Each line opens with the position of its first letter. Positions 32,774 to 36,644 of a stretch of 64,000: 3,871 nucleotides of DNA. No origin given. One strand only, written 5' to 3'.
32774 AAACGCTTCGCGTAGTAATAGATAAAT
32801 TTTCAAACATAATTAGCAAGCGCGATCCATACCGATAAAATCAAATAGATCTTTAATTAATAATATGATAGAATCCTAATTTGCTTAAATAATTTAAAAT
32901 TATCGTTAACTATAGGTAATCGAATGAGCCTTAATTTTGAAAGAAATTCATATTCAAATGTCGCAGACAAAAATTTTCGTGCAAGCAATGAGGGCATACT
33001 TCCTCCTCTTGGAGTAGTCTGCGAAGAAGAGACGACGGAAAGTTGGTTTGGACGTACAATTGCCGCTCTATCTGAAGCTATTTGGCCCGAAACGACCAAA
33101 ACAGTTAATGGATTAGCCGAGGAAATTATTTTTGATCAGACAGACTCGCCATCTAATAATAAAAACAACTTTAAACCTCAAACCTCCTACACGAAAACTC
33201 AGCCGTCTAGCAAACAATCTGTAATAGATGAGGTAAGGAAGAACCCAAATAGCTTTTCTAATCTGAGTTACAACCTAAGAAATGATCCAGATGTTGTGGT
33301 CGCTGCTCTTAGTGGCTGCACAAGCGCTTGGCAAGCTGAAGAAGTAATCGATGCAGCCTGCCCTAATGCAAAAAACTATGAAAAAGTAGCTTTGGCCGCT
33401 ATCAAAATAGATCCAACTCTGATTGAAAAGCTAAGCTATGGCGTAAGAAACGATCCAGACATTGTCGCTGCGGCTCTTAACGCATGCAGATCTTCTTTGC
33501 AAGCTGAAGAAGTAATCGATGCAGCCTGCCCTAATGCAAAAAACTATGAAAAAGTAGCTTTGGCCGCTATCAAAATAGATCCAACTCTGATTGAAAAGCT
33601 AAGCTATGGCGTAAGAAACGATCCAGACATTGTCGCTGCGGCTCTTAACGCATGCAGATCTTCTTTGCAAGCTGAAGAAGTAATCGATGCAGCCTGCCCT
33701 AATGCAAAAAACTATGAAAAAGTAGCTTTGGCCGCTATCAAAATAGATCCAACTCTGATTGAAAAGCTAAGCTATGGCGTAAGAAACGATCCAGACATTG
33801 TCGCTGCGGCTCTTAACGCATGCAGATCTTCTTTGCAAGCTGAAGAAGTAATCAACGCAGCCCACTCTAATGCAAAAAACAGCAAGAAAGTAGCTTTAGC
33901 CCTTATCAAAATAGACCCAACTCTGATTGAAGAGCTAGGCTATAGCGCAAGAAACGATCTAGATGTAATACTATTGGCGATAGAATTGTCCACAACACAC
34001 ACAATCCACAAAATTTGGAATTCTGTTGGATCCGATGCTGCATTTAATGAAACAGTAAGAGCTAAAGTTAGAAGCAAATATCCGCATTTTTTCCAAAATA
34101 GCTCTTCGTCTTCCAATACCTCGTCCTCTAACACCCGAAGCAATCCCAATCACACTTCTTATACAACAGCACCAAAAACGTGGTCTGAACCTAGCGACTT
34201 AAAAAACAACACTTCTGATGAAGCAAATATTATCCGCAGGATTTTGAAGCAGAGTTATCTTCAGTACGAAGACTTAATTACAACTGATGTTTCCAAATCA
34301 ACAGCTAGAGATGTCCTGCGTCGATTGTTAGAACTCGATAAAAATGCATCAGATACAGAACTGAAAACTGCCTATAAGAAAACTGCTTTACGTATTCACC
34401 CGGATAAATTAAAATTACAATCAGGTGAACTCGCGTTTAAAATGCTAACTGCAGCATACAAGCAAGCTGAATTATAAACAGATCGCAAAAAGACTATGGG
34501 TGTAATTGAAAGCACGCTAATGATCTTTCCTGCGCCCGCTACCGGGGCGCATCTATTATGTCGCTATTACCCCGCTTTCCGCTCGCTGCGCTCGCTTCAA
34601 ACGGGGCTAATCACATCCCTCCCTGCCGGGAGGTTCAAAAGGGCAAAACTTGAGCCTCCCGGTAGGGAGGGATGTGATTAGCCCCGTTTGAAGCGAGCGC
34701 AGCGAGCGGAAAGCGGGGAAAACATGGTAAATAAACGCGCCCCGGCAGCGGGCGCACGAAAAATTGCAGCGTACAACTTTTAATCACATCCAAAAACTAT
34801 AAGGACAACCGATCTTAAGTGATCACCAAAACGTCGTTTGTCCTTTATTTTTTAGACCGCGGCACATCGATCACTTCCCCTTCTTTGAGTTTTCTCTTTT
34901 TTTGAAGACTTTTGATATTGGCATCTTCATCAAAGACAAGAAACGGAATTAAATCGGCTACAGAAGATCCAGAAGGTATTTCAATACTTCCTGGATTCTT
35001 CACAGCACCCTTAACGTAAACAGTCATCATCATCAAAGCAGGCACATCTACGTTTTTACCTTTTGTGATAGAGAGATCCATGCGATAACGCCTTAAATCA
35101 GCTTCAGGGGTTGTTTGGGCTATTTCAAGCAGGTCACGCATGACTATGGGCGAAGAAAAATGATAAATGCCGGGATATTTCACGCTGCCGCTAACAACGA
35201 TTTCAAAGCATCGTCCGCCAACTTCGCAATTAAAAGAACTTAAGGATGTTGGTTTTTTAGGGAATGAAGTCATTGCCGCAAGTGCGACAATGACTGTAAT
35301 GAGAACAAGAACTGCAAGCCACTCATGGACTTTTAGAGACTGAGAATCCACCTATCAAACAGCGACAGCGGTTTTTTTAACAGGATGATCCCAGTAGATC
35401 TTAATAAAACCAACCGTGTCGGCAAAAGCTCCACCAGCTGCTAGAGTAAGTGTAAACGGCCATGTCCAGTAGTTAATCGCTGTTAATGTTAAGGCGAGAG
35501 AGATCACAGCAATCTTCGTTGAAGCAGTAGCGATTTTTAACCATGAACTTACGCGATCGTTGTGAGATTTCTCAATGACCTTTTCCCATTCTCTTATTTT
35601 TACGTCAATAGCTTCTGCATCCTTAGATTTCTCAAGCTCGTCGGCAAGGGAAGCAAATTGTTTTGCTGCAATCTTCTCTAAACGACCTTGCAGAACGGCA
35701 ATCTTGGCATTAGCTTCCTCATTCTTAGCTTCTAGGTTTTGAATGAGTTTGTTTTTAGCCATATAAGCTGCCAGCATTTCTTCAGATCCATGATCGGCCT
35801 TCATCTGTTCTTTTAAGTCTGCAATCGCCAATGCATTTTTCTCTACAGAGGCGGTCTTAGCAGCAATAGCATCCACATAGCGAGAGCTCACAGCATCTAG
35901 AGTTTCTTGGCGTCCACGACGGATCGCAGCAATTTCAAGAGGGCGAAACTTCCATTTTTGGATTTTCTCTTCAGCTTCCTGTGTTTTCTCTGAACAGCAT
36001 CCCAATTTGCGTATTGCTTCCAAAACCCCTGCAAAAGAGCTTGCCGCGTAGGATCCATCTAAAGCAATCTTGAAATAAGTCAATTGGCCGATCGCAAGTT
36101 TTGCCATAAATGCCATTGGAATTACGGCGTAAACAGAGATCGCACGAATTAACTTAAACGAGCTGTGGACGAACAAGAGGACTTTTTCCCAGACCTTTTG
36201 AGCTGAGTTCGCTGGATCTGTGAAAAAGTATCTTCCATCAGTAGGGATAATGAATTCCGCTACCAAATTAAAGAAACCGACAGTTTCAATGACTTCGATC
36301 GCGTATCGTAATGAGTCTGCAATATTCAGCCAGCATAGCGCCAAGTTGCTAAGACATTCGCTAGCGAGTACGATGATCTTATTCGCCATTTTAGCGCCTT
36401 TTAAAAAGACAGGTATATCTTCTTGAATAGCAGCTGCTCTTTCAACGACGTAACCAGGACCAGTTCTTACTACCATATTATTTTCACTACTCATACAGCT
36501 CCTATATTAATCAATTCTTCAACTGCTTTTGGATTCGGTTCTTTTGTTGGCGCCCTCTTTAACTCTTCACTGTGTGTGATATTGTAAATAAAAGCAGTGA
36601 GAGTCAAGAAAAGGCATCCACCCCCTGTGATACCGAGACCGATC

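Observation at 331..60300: At least six unrelated families of long GC-rich palindromes occupy gene boundaries; every open convergent junction carries one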

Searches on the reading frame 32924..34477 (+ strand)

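Call 23: search_protein_families(library=pfam, proteins=[window:32924-34477:+])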
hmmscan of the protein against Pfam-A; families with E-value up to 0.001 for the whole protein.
window:32924-34477:+ (517 aa): 3 families
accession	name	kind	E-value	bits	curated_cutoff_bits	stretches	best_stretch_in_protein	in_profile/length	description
PF13475.11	DUF4116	-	4.8e-26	90.5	24.9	0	154-193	3-42/49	Domain of unknown function (DUF4116)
PF00226.36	DnaJ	-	2.2e-09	37.7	27.8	1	468-513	5-51/63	DnaJ domain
PF02284.21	COX5A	-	3.9e-06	27.3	24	0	264-346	16-101/103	Cytochrome c oxidase subunit Va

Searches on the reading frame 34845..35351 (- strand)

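Call 23: search_protein_families(library=pfam, proteins=[window:34845-35351:-])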
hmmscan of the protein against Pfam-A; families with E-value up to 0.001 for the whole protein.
window:34845-35351:- (168 aa): 2 families
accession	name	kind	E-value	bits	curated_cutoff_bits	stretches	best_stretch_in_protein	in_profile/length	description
PF10531.15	SLBB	-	7.5e-12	45.3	27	1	111-135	2-26/55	SLBB domain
PF22461.2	SLBB_2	-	2.5e-06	27.9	27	0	111-135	3-28/79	SLBB domain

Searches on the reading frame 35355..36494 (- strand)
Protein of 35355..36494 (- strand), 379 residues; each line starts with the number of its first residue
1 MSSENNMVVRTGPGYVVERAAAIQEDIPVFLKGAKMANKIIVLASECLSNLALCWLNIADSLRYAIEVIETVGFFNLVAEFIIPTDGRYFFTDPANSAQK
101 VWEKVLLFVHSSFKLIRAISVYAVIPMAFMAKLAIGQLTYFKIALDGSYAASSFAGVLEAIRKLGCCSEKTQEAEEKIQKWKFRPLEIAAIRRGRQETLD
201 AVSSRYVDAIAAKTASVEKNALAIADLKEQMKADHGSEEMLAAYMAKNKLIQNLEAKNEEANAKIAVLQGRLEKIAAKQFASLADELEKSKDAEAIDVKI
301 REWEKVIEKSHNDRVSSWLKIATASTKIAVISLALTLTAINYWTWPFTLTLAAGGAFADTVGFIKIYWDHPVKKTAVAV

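Call 75: find_encoding_contigs(protein=window:35355-36494:-, flank=10000, max_places=4)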
Protein window:35355-36494:- (379 aa): 1 contig read that carries it; 1 place shown.
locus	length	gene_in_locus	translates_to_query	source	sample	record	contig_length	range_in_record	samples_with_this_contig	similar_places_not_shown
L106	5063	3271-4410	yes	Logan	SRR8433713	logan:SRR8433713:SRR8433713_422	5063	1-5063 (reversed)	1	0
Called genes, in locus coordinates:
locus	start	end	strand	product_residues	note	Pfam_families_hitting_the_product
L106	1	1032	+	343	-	?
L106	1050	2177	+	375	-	PF22458:RsmF-B_ferredox, PF01209:Ubie_methyltran, PF05175:MTS (weak), PF01189:Methyltr_RsmB-F, PF13847:Methyltransf_31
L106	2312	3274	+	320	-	-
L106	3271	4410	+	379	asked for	-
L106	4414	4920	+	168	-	PF22461:SLBB_2 (faint), PF10531:SLBB (weak)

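Call 80: search_protein_families(library=pfam, proteins=[window:35355-36494:-], max_evalue=0.01)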
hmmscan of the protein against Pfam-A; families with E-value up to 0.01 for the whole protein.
window:35355-36494:- (379 aa): 0 families
